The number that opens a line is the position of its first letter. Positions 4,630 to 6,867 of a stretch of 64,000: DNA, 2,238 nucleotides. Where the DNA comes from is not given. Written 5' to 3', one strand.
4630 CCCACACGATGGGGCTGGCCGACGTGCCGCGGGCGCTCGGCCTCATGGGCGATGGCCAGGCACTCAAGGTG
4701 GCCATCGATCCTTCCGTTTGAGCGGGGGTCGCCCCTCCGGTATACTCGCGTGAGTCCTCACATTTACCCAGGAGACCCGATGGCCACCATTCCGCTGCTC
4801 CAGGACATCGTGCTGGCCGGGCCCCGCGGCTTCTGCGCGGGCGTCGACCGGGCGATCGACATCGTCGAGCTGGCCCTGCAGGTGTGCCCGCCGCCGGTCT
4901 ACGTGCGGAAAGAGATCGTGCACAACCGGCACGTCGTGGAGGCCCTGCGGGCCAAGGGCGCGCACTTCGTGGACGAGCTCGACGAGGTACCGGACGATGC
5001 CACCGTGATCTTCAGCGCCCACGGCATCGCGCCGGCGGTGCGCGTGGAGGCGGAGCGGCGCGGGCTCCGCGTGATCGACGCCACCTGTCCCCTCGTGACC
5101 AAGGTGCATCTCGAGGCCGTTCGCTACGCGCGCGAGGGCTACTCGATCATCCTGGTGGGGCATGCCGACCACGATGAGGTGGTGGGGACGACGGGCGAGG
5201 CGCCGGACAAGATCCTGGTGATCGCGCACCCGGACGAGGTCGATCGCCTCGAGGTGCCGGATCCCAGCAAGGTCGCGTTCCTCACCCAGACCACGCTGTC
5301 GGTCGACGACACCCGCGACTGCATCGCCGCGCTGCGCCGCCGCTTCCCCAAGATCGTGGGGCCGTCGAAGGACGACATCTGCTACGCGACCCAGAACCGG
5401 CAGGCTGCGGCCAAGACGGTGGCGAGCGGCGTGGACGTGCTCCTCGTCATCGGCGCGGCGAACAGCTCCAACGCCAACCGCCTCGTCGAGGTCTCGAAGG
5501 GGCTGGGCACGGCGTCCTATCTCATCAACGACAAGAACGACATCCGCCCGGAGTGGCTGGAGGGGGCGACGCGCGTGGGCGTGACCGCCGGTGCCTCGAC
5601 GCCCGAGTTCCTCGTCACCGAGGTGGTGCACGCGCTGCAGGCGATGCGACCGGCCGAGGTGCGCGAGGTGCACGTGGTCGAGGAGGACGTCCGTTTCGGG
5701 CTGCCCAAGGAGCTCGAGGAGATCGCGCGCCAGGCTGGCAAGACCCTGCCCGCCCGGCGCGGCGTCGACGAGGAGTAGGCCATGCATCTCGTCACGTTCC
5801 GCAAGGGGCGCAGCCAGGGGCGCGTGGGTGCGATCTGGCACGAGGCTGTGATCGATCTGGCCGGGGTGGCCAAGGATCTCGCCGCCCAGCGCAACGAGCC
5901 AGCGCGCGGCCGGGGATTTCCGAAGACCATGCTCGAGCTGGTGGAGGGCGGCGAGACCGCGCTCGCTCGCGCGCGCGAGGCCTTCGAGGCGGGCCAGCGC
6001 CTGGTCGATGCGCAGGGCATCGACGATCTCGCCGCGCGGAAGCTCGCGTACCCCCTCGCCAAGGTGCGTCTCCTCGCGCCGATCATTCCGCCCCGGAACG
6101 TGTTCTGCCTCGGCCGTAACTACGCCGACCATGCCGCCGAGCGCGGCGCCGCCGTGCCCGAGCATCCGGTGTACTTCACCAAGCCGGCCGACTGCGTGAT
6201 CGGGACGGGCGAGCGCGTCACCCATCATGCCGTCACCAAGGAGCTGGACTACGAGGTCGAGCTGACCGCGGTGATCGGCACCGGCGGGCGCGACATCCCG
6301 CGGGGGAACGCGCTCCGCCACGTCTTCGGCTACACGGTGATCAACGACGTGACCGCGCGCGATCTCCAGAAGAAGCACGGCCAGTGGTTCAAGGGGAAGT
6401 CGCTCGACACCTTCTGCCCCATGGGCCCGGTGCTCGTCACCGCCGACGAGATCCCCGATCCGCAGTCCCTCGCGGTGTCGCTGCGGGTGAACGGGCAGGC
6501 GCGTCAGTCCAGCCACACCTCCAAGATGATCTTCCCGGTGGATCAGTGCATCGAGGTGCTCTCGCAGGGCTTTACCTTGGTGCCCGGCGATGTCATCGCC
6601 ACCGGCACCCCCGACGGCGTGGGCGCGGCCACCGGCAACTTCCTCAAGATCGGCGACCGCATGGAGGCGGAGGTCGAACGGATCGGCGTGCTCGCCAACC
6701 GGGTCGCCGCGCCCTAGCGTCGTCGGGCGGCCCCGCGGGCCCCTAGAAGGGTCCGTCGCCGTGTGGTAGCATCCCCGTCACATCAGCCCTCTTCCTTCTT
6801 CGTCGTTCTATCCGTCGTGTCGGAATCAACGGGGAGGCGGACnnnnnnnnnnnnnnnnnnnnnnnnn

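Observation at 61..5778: Fragment of a hopanoid-associated cluster (HpnG-like, HpnA-like, HpnC/D-like, ispH) interrupted by two Zn-ADH genes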

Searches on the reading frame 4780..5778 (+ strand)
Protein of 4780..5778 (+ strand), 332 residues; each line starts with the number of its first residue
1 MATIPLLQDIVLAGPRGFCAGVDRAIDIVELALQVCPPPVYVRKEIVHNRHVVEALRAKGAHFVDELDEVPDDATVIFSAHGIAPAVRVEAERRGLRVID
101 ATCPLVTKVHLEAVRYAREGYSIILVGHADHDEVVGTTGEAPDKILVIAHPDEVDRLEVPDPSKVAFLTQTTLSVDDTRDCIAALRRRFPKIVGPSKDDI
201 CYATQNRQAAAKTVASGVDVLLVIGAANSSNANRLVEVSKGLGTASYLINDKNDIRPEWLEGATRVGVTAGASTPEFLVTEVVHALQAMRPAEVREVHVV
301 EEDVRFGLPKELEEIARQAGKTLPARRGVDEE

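Call 4: search_protein_families(library=ncbifam, proteins=[window:4780-5778:+], max_evalue=0.001)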
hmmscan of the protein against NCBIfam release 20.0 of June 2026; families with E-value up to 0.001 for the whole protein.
window:4780-5778:+ (332 aa): 8 families
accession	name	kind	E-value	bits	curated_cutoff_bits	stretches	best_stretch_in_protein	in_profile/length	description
NF002188.0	PRK01045.1-2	equivalog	1.6e-133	444.6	420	1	9-316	2-311/315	4-hydroxy-3-methylbut-2-enyl diphosphate reductase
NF002189.0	PRK01045.1-3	equivalog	1.2e-132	441.8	444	1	8-315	14-322/326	4-hydroxy-3-methylbut-2-enyl diphosphate reductase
NF002190.0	PRK01045.1-4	subfamily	8e-129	429.1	389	1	9-315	8-318/321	4-hydroxy-3-methylbut-2-enyl diphosphate reductase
TIGR00216.1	ispH_lytB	equivalog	4.5e-99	331.2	187.85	1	9-289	1-282/282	4-hydroxy-3-methylbut-2-enyl diphosphate reductase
NF002187.0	PRK01045.1-1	equivalog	1.2e-76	257.5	276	1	10-290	3-279/282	4-hydroxy-3-methylbut-2-enyl diphosphate reductase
NF000907.0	PRK00087.1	equivalog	1.2e-75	255.1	624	1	9-293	2-282/671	bifunctional 4-hydroxy-3-methylbut-2-enyl diphosphate reductase/30S ribosomal protein S1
NF009024.0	PRK12360.1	equivalog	8.2e-64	215.6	387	1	9-287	2-279/281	4-hydroxy-3-methylbut-2-enyl diphosphate reductase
NF009911.0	PRK13371.1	equivalog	2.4e-39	135.5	440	2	10-153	57-206/405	4-hydroxy-3-methylbut-2-enyl diphosphate reductase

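Call 5: search_protein_families(library=pfam, proteins=[window:4780-5778:+], max_evalue=0.001)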
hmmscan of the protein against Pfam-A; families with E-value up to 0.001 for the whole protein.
window:4780-5778:+ (332 aa): 1 family
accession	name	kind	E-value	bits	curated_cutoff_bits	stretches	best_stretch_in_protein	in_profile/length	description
PF02401.23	LYTB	-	1.3e-96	323.5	24.5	1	10-286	1-266/267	LytB protein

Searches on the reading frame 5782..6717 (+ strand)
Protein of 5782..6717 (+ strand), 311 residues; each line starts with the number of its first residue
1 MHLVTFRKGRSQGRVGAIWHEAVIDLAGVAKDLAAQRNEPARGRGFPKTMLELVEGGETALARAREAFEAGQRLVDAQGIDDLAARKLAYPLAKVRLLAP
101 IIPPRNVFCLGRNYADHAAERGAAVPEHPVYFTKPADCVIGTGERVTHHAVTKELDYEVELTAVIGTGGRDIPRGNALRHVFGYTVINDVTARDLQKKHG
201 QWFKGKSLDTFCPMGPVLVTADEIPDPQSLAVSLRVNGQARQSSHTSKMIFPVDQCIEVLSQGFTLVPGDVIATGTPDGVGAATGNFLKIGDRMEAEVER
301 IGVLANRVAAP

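Call 4: search_protein_families(library=ncbifam, proteins=[window:5782-6717:+], max_evalue=0.001)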
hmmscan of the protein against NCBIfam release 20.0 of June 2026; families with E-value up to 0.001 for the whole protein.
window:5782-6717:+ (311 aa): 7 families
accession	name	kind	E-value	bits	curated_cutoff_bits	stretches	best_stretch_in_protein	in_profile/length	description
NF053535.1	DhyDRhmHlse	equivalog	9.8e-58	195.7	500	1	92-308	58-278/284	2,4-didehydro-3-deoxy-L-rhamnonate hydrolase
TIGR02303.1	HpaG-C-term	equivalog_domain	4e-51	173.8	276.4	1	89-308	28-242/245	4-hydroxyphenylacetate degradation bifunctional isomerase/decarboxylase, C-terminal subunit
NF009399.0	PRK12764.1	equivalog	4.7e-38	131.4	444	1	104-300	21-211/501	fumarylacetoacetate hydrolase family protein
NF007967.0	PRK10691.1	equivalog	4.1e-37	127.6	201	1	104-290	16-207/219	fumarylacetoacetate hydrolase family protein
NF011750.0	PRK15203.1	equivalog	5.2e-37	127.6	811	1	103-309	221-423/429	4-hydroxyphenylacetate degradation bifunctional isomerase/decarboxylase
TIGR02305.1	HpaG-N-term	equivalog_domain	6.1e-29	101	228.65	1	124-308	28-205/205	4-hydroxyphenylacetate degradation bifunctional isomerase/decarboxylase, N-terminal subunit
TIGR01266.1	fum_ac_acetase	equivalog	1.2e-07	31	375.3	1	139-208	181-256/420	fumarylacetoacetase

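Call 5: search_protein_families(library=pfam, proteins=[window:5782-6717:+], max_evalue=0.001)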
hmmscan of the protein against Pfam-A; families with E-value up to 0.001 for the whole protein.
window:5782-6717:+ (311 aa): 1 family
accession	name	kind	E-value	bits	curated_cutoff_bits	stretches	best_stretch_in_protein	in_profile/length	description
PF01557.24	FAA_hydrolase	-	2.1e-72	243.7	23.9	1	107-308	2-213/214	Fumarylacetoacetate (FAA) hydrolase C-terminal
